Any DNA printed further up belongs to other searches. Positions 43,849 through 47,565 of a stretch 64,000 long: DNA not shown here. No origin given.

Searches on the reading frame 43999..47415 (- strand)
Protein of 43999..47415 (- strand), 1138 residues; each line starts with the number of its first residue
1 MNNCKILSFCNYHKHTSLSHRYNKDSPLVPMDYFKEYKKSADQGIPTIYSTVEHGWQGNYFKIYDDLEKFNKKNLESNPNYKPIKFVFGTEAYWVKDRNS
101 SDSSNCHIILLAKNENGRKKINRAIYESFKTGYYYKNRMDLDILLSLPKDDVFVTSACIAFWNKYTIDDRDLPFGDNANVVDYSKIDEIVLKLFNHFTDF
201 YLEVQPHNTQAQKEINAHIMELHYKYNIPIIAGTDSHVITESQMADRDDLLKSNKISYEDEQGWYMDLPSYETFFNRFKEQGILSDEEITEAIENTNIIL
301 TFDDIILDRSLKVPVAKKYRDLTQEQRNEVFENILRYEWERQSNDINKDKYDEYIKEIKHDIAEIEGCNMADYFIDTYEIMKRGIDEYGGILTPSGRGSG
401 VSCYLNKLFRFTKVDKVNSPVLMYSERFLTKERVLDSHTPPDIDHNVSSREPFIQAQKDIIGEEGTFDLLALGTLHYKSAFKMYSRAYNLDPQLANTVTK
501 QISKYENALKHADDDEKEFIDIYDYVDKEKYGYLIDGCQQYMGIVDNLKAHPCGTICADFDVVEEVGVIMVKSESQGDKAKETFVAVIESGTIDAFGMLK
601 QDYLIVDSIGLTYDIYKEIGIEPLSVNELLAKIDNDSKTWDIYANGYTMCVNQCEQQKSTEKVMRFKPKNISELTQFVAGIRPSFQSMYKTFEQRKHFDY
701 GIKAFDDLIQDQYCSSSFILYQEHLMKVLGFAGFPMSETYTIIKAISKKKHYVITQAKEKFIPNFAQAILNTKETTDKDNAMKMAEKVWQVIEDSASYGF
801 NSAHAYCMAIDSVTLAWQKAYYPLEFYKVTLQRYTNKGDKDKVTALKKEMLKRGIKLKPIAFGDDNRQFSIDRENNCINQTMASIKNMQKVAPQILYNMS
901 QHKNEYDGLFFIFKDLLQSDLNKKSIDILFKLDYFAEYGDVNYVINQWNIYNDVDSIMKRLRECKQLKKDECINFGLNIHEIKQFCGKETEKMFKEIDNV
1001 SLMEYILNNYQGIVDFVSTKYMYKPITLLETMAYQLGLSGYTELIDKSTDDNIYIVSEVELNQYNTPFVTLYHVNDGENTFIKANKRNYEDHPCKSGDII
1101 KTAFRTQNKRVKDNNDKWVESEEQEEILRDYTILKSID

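Call 17: search_protein_families(library=phrogs, proteins=[window:43999-47415:-], max_evalue=0.001)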
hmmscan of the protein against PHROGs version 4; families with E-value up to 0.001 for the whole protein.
window:43999-47415:- (1138 aa): 6 families
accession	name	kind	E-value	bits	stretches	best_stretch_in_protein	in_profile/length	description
phrog_405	-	DNA, RNA and nucleotide metabolism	2.3e-166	556.7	1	3-1125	38-1067/1190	DNA polymerase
phrog_7513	-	unknown function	3.7e-39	135.9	1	7-435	9-450/461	-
phrog_11165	-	DNA, RNA and nucleotide metabolism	4.4e-39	135.1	1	331-904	15-580/782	DNA polymerase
phrog_11119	-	DNA, RNA and nucleotide metabolism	1.5e-22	81.5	1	837-1124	7-283/299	DNA polymerase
phrog_12219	-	DNA, RNA and nucleotide metabolism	6.1e-20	72.1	1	442-898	5-487/823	DNA polymerase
phrog_4335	-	unknown function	3.4e-09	37.4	1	782-874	15-104/421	-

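Call 18: search_protein_families(library=pfam, proteins=[window:43999-47415:-], max_evalue=0.001)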
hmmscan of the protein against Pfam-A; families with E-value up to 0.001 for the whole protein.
window:43999-47415:- (1138 aa): 3 families
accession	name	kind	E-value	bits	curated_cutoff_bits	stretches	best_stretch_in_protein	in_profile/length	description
PF07733.18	DNA_pol3_alpha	-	2.8e-27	96.4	23.9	1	339-604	8-259/260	Bacterial DNA polymerase III alpha NTPase domain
PF17657.6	DNA_pol3_finger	-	3.5e-17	62.7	22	1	631-765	23-162/166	Bacterial DNA polymerase III alpha subunit finger domain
PF02811.25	PHP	-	2.1e-09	38.4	26.4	1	38-207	22-164/164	PHP domain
